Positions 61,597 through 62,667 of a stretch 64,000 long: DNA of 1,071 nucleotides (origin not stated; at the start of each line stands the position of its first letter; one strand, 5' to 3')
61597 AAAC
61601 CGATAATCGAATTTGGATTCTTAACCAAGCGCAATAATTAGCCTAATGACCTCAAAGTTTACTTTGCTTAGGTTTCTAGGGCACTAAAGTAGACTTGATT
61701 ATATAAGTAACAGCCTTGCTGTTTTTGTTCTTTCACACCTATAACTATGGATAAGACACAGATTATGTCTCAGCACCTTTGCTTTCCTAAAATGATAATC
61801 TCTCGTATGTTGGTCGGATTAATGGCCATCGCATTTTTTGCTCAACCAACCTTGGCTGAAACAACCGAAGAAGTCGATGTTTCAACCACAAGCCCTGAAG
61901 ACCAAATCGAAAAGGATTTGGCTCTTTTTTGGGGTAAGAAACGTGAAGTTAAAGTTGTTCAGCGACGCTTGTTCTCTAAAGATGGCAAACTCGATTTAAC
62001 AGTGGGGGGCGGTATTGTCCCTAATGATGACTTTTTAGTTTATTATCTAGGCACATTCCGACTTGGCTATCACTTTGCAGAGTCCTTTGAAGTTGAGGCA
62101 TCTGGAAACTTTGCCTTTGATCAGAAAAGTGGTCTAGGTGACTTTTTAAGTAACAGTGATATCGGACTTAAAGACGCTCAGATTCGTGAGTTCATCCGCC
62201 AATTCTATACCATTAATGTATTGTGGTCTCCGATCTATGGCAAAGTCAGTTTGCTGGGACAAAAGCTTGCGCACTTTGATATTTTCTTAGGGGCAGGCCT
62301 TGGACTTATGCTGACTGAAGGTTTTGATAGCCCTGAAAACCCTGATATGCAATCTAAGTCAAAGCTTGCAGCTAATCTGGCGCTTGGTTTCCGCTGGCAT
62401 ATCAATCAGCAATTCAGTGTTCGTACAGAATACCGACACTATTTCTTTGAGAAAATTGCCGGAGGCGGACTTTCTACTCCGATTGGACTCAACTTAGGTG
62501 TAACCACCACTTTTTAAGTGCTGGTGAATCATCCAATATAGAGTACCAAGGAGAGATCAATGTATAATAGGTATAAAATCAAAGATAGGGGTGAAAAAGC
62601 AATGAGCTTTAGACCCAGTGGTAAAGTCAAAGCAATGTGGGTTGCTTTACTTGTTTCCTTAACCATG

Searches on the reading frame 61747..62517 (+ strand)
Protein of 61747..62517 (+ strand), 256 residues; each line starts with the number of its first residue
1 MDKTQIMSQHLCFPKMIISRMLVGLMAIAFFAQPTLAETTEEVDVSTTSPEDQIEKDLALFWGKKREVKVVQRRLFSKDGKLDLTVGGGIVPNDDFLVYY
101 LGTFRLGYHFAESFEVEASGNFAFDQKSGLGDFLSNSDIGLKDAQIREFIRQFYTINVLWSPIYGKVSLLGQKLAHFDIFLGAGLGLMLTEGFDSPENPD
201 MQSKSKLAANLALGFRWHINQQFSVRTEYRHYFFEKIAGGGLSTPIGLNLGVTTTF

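Call 4: search_protein_families(library=pfam, proteins=[window:61747-62517:+], max_evalue=0.01)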
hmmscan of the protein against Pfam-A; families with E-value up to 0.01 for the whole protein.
window:61747-62517:+ (256 aa): 2 families
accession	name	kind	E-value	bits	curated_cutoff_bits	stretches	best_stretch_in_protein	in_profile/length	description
PF13505.12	OMP_b-brl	-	6.2e-08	33.5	28.7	1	100-256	44-175/175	Outer membrane protein beta-barrel domain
PF09411.16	PagL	-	1.8e-05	25.3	23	1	154-232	40-114/136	Lipid A 3-O-deacylase (PagL)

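Call 5: search_protein_families(library=ncbifam, proteins=[window:61747-62517:+], max_evalue=0.01)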
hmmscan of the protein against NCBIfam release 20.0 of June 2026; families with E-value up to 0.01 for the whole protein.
window:61747-62517:+ (256 aa): 1 family
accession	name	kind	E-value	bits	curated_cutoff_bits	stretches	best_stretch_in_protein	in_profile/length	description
TIGR04565.1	OMP_myx_plus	subfamily_domain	2.4e-28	99.2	60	1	89-256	2-161/161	outer membrane beta-barrel domain-containing protein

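Call 25: search_protein_families(library=ncbifam, proteins=[window:61747-62517:+], max_evalue=5)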
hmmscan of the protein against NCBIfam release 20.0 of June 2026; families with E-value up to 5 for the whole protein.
window:61747-62517:+ (256 aa): 3 families
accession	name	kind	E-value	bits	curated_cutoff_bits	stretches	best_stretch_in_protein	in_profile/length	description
TIGR04565.1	OMP_myx_plus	subfamily_domain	2.4e-28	99.2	60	1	89-256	2-161/161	outer membrane beta-barrel domain-containing protein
TIGR01414.1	autotrans_barl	domain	0.19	10.7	16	1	200-256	381-432/432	autotransporter outer membrane beta-barrel domain-containing protein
NF045788.1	Omp38Acinit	equivalog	0.25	10.3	500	1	195-232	146-181/354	outer membrane protein Omp38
